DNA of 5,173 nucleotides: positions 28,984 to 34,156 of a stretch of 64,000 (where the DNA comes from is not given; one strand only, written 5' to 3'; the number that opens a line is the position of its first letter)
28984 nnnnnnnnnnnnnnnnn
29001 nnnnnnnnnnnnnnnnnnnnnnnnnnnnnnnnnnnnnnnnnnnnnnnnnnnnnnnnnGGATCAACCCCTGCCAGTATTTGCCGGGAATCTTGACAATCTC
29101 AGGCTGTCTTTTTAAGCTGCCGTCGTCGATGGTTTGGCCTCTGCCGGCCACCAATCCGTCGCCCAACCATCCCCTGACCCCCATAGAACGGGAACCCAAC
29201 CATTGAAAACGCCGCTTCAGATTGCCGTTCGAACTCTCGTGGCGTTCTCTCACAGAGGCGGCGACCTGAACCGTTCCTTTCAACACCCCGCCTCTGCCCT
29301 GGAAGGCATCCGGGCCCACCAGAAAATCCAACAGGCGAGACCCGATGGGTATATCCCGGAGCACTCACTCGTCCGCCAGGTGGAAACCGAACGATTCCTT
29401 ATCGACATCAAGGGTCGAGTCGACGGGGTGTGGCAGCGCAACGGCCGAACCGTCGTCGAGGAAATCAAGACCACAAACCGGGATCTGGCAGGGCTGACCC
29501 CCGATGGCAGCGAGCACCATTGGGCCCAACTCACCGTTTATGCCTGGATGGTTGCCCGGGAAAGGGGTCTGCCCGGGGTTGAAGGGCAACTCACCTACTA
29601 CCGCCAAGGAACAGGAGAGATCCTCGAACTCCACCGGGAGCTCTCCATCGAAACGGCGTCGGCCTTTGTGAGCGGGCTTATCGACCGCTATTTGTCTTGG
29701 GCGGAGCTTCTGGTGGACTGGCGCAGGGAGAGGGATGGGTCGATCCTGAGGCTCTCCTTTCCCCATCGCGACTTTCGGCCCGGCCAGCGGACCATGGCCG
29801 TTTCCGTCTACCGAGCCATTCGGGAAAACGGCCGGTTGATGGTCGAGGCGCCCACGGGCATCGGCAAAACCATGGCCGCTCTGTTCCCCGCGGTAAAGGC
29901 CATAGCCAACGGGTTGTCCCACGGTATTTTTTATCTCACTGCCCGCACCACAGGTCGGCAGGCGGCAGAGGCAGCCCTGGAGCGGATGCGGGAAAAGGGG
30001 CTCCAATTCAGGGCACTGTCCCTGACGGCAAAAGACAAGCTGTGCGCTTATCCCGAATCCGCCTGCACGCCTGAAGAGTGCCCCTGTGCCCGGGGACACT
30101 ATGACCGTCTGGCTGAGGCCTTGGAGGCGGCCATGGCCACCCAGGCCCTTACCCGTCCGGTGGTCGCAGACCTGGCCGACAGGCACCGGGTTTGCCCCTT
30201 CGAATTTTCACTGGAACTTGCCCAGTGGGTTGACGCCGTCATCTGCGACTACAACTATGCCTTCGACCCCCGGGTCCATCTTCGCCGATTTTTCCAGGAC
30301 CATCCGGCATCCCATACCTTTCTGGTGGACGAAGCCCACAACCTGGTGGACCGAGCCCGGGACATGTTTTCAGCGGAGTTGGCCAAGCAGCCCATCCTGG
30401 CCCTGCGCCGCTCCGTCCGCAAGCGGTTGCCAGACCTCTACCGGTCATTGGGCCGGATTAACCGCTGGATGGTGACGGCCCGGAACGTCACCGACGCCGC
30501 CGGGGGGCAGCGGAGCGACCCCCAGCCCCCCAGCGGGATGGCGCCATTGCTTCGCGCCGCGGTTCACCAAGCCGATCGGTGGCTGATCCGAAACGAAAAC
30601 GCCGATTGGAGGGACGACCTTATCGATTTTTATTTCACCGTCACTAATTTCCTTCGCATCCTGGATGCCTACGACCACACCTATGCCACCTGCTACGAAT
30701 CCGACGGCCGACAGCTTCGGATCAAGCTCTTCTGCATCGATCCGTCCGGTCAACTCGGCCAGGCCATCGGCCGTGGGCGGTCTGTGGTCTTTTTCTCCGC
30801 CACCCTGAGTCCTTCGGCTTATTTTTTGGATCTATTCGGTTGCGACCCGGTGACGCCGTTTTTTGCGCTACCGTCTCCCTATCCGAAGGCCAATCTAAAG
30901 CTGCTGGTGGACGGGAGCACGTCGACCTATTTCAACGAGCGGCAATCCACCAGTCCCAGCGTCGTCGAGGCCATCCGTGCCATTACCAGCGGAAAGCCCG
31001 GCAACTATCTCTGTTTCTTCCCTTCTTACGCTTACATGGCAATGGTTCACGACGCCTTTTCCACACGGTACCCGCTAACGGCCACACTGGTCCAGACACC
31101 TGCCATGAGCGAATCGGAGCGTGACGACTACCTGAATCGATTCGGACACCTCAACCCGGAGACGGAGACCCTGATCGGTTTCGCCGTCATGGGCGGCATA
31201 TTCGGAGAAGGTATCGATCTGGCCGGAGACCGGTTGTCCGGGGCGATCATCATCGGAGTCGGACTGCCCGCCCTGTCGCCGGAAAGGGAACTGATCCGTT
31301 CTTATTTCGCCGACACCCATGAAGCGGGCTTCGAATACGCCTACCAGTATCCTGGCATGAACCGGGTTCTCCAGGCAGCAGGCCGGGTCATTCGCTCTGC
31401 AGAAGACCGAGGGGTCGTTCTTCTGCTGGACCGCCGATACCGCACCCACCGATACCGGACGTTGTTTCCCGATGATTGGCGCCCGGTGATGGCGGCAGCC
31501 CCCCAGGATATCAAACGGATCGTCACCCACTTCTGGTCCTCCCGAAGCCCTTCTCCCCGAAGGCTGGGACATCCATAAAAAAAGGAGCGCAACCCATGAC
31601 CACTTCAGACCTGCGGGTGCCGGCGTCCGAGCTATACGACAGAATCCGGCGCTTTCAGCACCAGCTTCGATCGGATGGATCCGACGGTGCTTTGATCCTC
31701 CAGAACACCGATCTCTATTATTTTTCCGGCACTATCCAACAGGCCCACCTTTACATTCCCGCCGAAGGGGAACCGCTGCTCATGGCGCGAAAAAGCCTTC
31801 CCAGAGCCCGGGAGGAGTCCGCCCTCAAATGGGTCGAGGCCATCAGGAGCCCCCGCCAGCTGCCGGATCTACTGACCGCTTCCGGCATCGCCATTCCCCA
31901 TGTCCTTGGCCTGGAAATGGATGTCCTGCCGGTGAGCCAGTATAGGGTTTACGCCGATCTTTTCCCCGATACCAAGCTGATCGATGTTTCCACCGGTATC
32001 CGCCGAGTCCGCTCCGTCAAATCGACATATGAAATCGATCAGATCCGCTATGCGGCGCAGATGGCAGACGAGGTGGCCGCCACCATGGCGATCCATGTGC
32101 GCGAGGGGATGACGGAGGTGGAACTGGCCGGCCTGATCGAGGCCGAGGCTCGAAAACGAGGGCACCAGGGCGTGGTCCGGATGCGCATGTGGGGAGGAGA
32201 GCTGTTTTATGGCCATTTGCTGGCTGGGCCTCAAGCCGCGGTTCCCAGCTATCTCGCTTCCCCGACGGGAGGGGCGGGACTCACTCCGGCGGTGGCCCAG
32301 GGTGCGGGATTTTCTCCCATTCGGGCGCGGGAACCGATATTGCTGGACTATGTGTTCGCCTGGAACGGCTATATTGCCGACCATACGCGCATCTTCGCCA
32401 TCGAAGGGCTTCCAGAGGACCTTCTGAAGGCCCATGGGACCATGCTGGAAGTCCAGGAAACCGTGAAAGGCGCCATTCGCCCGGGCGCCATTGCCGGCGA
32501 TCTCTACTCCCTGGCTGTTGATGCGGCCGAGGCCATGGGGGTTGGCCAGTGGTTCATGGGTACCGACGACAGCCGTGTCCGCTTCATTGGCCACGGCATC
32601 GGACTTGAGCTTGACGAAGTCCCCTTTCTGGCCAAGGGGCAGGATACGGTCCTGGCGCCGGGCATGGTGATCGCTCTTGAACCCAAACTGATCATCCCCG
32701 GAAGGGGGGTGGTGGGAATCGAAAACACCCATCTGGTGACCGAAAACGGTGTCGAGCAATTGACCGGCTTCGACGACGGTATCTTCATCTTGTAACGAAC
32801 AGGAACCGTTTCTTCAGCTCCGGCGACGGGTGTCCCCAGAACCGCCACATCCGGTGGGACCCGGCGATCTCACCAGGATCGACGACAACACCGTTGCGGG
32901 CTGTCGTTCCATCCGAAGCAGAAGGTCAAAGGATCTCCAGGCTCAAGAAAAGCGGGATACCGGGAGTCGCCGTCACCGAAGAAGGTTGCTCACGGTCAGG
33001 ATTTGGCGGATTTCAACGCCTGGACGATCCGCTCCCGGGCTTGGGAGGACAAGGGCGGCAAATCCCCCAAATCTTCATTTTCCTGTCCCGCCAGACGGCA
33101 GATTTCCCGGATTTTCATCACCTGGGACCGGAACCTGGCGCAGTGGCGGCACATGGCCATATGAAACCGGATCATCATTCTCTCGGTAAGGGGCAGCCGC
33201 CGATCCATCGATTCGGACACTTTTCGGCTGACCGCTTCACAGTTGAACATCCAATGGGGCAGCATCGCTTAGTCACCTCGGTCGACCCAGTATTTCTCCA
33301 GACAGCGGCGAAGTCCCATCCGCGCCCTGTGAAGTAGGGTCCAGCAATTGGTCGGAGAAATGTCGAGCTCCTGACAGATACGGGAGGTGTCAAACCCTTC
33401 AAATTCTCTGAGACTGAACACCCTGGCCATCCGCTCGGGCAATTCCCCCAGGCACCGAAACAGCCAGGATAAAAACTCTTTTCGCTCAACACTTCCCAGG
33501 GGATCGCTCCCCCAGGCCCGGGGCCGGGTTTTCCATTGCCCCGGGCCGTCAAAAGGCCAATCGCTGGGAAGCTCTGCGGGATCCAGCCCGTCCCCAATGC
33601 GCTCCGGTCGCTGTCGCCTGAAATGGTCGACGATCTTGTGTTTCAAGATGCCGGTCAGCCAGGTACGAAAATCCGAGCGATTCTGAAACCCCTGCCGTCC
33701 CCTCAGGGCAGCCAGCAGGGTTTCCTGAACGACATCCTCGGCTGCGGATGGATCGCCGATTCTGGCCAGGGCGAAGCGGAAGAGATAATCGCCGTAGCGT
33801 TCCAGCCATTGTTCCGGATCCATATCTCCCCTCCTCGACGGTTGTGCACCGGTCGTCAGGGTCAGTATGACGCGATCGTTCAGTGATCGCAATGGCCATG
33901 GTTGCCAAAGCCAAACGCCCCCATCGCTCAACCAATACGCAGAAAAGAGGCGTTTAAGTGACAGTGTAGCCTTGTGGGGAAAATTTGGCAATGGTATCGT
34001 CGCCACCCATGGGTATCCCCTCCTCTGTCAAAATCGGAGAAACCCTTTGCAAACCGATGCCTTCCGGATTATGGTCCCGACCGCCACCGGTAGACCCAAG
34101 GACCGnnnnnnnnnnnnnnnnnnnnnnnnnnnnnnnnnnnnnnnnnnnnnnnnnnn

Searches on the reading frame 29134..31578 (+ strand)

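Call 10: search_protein_families(library=pfam, proteins=[window:29134-31578:+])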
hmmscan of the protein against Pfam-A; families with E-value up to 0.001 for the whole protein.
window:29134-31578:+ (814 aa): 5 families
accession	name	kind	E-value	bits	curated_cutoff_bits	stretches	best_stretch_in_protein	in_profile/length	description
PF13307.12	Helicase_C_2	-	2.4e-42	145.3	25.3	1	616-784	3-169/170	Helicase C-terminal domain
PF06733.21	DEAD_2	-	1e-10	42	21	1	298-419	52-170/172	DEAD_2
PF12705.13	PDDEXK_1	-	1.7e-07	31.9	22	1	78-158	109-189/247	PD-(D/E)XK nuclease superfamily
PF00270.35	DEAD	-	4.4e-07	30.2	26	1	225-293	7-77/167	DEAD/DEAH box helicase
PF06777.17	HBB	-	0.00057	20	30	0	509-602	101-190/190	Helical and beta-bridge domain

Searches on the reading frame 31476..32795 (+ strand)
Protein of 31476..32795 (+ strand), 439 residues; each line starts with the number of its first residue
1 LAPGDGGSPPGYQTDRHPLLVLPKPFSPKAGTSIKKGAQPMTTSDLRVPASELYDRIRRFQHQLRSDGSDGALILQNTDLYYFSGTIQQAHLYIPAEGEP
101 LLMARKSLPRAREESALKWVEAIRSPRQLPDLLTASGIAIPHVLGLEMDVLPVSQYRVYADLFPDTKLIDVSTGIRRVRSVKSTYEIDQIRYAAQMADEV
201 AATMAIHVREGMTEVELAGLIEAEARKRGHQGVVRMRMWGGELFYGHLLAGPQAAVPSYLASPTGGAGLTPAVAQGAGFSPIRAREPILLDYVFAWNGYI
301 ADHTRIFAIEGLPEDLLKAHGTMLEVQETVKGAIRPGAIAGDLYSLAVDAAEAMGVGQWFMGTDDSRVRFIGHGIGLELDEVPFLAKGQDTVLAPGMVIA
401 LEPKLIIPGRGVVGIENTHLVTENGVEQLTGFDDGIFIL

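Call 10: search_protein_families(library=pfam, proteins=[window:31476-32795:+])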
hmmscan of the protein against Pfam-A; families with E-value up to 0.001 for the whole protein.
window:31476-32795:+ (439 aa): 2 families
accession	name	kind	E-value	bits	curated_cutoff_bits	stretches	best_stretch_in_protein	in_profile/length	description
PF00557.29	Peptidase_M24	-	5.3e-41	141.1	23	1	189-423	2-208/208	Metallopeptidase family M24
PF01321.24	Creatinase_N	-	2.7e-20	73.6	22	1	56-181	1-128/128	Creatinase/Prolidase N-terminal domain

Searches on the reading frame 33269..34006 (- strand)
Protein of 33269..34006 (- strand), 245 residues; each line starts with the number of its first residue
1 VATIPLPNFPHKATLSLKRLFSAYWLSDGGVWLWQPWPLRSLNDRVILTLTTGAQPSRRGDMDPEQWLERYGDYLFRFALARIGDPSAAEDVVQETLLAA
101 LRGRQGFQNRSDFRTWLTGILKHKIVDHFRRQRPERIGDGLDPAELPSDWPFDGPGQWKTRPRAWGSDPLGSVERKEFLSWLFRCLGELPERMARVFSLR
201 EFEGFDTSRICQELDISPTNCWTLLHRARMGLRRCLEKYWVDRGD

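Call 10: search_protein_families(library=pfam, proteins=[window:33269-34006:-])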
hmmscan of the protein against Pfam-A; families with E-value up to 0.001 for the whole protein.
window:33269-34006:- (245 aa): 4 families
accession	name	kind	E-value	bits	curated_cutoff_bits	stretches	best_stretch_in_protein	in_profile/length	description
PF04542.20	Sigma70_r2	-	4.3e-18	65.3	24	1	69-133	3-69/71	Sigma-70 region 2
PF08281.18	Sigma70_r4_2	-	9.3e-13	48.1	25.7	1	182-229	4-51/54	Sigma-70, region 4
PF22029.2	PhyR_sigma2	-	4.4e-06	27.1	27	1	74-117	7-50/55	Sigma2 domain of PhyR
PF07638.17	Sigma70_ECF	-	3.5e-05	24.2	21.1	1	68-233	23-180/185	ECF sigma factor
